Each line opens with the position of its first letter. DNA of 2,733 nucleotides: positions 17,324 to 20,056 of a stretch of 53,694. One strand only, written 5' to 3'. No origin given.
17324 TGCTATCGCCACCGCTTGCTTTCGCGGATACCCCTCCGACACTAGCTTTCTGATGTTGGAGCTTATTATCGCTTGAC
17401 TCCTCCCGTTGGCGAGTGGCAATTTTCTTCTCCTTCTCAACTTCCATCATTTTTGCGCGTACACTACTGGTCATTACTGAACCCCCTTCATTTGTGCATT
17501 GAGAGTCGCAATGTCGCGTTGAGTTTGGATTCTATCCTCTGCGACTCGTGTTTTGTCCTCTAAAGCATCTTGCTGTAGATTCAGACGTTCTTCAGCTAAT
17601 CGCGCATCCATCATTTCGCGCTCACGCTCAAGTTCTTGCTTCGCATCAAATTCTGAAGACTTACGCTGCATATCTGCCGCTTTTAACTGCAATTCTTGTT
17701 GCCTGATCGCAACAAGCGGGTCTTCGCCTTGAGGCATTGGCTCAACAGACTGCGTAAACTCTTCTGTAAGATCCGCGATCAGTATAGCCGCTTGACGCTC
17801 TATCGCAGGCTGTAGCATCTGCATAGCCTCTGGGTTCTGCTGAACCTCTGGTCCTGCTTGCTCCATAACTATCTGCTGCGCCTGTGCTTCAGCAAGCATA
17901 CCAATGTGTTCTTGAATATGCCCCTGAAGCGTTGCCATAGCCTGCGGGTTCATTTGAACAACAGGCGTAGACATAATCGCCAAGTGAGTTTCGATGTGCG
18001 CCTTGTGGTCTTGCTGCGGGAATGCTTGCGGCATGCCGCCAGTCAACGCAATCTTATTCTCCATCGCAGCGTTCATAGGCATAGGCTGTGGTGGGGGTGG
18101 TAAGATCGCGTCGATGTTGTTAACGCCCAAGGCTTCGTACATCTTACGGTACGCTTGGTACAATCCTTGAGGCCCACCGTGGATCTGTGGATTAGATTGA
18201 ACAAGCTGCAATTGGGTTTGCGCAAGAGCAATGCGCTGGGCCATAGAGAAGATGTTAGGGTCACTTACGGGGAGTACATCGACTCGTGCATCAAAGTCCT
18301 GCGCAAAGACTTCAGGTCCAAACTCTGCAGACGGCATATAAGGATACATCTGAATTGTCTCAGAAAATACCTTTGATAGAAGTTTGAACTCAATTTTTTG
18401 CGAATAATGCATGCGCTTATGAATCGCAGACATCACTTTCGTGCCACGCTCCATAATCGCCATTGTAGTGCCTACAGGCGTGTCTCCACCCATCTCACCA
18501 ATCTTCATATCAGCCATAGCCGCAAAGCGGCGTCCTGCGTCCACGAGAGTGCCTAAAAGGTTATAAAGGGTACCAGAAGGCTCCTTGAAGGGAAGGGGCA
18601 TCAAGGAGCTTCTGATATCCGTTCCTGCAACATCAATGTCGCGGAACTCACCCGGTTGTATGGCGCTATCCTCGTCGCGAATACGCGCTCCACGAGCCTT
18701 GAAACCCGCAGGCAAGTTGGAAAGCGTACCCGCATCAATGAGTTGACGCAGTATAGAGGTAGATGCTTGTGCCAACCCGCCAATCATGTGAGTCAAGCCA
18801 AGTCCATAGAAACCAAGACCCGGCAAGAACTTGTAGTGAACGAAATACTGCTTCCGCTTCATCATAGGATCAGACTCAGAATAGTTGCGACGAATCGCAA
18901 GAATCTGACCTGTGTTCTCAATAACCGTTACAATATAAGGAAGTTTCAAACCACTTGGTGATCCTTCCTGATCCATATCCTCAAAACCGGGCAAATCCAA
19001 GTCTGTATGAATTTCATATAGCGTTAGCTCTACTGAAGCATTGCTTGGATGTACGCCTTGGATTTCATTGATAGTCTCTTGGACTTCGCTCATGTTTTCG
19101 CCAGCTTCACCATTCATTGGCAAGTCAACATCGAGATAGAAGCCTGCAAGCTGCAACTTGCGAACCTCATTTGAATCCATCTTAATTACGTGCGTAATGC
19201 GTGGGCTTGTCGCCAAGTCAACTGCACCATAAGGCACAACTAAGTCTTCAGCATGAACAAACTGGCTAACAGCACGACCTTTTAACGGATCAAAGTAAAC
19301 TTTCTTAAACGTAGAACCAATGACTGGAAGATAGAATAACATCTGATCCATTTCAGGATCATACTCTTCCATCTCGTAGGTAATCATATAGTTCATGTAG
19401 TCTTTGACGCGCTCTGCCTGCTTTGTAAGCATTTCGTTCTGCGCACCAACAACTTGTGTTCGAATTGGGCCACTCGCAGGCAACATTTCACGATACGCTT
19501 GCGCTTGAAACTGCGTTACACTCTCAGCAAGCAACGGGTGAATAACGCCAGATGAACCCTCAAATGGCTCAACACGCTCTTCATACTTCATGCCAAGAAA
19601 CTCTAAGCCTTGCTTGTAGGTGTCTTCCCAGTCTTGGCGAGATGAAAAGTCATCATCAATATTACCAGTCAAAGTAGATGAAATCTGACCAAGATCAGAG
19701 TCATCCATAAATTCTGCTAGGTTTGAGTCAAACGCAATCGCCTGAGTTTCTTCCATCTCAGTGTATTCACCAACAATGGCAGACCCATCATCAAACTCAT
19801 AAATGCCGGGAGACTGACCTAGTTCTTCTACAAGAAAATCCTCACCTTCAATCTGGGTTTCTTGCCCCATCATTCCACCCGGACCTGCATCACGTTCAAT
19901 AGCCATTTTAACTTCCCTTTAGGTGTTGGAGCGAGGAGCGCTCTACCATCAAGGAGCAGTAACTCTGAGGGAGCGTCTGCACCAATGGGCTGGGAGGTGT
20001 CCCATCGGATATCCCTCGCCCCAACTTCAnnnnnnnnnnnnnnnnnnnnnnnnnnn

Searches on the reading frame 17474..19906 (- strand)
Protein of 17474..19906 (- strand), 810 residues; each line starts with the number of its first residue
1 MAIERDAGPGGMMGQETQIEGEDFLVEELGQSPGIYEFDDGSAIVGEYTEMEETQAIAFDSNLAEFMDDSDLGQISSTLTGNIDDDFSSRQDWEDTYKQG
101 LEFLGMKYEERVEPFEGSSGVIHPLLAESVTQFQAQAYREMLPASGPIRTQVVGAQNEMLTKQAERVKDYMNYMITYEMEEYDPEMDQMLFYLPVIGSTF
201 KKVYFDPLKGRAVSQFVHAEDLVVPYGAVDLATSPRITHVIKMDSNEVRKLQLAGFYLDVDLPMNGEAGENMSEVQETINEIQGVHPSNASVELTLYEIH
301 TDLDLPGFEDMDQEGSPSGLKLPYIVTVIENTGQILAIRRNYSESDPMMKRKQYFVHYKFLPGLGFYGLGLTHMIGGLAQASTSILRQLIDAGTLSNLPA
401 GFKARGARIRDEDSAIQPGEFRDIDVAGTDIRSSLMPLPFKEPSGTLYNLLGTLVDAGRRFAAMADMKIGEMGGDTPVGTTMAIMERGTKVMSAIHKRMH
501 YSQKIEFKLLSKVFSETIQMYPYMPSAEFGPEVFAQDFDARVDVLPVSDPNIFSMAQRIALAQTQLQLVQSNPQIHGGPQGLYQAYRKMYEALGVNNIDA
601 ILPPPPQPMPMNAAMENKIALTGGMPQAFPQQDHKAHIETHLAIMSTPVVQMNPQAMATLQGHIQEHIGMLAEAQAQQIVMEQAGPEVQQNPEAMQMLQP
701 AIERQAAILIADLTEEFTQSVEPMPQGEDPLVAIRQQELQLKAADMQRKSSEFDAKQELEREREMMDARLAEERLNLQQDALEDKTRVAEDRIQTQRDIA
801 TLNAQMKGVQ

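Call 7: search_protein_families(library=pfam, proteins=[window:17474-19906:-], max_evalue=0.01)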
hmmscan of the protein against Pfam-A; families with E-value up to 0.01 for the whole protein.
window:17474-19906:- (810 aa): 0 families

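Call 8: search_protein_families(library=phrogs, proteins=[window:17474-19906:-], max_evalue=0.001)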
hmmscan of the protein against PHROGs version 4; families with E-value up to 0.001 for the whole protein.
window:17474-19906:- (810 aa): 1 family
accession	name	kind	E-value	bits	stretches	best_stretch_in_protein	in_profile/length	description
phrog_1216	-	head and packaging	2.5e-39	136.4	1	91-705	126-678/714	portal protein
